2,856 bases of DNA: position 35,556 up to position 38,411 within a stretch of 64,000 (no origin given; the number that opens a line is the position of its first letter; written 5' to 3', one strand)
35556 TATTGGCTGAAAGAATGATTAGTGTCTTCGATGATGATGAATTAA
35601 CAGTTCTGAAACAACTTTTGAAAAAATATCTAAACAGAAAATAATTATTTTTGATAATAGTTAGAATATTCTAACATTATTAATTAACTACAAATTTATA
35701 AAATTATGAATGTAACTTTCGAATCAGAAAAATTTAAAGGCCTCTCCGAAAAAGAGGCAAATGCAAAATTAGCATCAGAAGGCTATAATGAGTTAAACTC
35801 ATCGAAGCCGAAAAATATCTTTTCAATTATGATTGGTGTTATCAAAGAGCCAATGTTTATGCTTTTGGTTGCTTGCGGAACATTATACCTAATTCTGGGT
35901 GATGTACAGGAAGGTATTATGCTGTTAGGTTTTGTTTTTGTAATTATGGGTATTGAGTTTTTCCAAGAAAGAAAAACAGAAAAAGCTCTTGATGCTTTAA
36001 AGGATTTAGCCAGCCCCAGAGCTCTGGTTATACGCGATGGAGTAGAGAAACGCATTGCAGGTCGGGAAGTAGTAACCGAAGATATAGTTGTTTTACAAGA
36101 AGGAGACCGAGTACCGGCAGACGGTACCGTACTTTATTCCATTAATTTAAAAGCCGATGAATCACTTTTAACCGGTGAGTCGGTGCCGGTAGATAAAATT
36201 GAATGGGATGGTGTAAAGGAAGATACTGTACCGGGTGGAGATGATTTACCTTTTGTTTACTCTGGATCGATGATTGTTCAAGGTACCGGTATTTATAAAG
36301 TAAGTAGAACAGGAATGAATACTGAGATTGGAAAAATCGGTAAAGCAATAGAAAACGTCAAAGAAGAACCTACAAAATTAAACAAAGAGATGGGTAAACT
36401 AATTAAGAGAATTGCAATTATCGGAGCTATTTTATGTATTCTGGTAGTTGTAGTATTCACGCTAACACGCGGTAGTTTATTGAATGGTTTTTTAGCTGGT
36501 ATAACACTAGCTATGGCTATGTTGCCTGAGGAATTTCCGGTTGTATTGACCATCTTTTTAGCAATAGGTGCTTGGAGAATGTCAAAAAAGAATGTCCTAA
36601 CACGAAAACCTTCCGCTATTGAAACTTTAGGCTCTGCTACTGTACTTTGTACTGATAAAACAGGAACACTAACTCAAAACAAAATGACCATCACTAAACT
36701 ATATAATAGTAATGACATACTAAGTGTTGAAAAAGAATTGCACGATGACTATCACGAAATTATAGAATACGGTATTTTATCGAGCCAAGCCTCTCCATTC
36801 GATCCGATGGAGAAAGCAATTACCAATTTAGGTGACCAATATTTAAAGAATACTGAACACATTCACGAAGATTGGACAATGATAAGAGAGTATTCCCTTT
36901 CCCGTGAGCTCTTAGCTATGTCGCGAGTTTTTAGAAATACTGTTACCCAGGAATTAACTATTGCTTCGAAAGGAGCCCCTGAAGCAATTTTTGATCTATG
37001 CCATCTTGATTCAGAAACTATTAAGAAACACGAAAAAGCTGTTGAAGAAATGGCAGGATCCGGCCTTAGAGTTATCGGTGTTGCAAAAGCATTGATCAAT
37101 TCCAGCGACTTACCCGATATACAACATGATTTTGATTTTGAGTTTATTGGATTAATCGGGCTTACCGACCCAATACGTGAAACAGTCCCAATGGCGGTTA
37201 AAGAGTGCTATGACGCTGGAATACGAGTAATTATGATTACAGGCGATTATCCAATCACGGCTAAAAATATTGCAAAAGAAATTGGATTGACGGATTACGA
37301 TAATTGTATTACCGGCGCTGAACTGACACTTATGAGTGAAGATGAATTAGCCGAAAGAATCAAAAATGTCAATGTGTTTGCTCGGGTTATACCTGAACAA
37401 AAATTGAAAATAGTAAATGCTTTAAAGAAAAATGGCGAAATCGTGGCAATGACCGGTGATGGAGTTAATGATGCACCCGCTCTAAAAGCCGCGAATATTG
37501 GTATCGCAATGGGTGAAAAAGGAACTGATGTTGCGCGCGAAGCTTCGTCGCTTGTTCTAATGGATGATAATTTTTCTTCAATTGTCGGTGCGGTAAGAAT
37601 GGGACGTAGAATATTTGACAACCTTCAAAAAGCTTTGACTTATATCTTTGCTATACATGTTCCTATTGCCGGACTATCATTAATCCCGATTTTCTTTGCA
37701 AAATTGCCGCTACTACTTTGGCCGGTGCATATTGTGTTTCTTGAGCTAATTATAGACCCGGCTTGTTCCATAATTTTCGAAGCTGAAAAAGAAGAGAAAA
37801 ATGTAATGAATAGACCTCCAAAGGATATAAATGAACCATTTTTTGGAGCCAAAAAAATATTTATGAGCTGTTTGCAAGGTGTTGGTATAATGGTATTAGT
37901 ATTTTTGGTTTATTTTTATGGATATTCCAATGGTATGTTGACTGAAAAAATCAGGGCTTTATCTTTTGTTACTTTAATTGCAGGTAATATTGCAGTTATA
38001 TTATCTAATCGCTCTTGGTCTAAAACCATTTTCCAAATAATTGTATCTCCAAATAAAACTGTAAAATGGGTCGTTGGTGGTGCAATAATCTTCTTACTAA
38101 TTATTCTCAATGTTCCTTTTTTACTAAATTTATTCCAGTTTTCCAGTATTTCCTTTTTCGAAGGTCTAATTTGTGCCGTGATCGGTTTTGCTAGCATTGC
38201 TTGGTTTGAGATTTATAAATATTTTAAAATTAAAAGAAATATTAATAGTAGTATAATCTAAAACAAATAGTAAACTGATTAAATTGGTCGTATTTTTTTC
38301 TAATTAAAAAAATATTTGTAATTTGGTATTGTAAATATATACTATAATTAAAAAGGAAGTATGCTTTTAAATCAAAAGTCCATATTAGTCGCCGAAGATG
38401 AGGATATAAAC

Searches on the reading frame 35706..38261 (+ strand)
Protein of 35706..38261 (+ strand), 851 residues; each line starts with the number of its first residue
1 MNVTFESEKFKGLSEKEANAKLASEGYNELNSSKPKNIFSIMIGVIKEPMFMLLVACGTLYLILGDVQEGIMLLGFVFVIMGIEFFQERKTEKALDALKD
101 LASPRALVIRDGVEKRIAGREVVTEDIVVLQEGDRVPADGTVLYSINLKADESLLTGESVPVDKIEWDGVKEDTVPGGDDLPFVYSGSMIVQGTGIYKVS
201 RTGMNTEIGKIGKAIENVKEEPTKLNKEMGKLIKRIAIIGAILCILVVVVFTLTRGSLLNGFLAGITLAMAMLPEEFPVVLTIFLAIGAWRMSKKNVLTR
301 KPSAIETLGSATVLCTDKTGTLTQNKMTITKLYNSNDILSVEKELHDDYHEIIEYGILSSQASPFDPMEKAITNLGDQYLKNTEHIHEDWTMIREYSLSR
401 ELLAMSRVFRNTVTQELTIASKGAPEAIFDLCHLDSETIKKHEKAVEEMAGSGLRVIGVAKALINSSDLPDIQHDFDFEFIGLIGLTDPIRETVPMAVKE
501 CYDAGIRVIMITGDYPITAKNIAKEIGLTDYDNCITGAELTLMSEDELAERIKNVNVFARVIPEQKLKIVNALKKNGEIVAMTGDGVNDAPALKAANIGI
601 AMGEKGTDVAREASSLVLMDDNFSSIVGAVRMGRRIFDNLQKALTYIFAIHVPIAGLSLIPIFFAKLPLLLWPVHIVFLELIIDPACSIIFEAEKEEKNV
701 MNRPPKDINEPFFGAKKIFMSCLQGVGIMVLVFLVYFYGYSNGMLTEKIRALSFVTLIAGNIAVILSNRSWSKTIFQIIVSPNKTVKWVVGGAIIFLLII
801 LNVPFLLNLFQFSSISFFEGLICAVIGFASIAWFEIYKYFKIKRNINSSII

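Call 58: search_protein_families(library=ncbifam, proteins=[window:35706-38261:+], max_evalue=1e-10)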
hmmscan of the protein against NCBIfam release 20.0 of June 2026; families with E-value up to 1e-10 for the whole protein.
window:35706-38261:+ (851 aa): 19 families
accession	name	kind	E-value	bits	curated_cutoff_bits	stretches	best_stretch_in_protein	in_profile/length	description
TIGR01522.1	ATPase-IIA2_Ca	equivalog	7.4e-154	513.6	798.3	1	6-844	17-853/854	calcium-transporting P-type ATPase, PMR1-type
TIGR01116.1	ATPase-IIA1_Ca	equivalog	4.5e-122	408.7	703.4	2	413-839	391-796/799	calcium-translocating P-type ATPase, SERCA-type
TIGR01647.1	ATPase-IIIA_H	equivalog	4.5e-120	402.1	615.5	1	12-772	1-727/755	plasma-membrane proton-efflux P-type ATPase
TIGR01523.1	ATPase-IID_K-Na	equivalog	2.3e-116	389.7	645.05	3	366-747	459-868/997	potassium/sodium efflux P-type ATPase, fungal-type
TIGR01106.1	ATPase-IIC_X-K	subfamily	3.1e-110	369.6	946.1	3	5-341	29-374/997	Na,H/K antiporter P-type ATPase subunit alpha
TIGR01517.1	ATPase-IIB_Ca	equivalog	5.3e-108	362.4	507.05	1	7-834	50-873/882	calcium-translocating P-type ATPase, PMCA-type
TIGR01524.1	ATPase-IIIB_Mg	equivalog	7.9e-97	325.1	610.75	1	10-745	31-765/867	magnesium-translocating P-type ATPase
TIGR01494.1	ATPase_P-type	subfamily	4.6e-85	285.8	62.3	3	73-337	2-237/478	HAD-IC family P-type ATPase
NF011702.0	PRK15122.1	subfamily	1.2e-79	268.3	975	1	9-704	46-765/907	magnesium-translocating P-type ATPase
TIGR01657.1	P-ATPase-V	hypoth_equivalog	4.4e-78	262.9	618.25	2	10-529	136-698/1055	ATP13A2 family polyamine export P-type ATPase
TIGR01525.1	ATPase-IB_hvy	subfamily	8.3e-75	252.7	346.25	2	53-531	4-430/560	heavy metal translocating P-type ATPase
TIGR01512.1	ATPase-IB2_Cd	subfamily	2.7e-59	201.2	313.5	2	52-333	5-256/494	cadmium family heavy metal-translocating P-type ATPase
TIGR01511.1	ATPase-IB1_Cu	subfamily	6.6e-53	180.4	397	2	68-359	44-310/542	copper-translocating P-type ATPase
NF008262.1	PRK11033.1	equivalog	2.7e-46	158.4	1005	2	51-338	181-452/731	zinc/cadmium/mercury/lead-transporting ATPase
NF007952.0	PRK10671.1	equivalog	5.2e-45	153.9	1316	2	555-662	694-803/838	copper-exporting P-type ATPase CopA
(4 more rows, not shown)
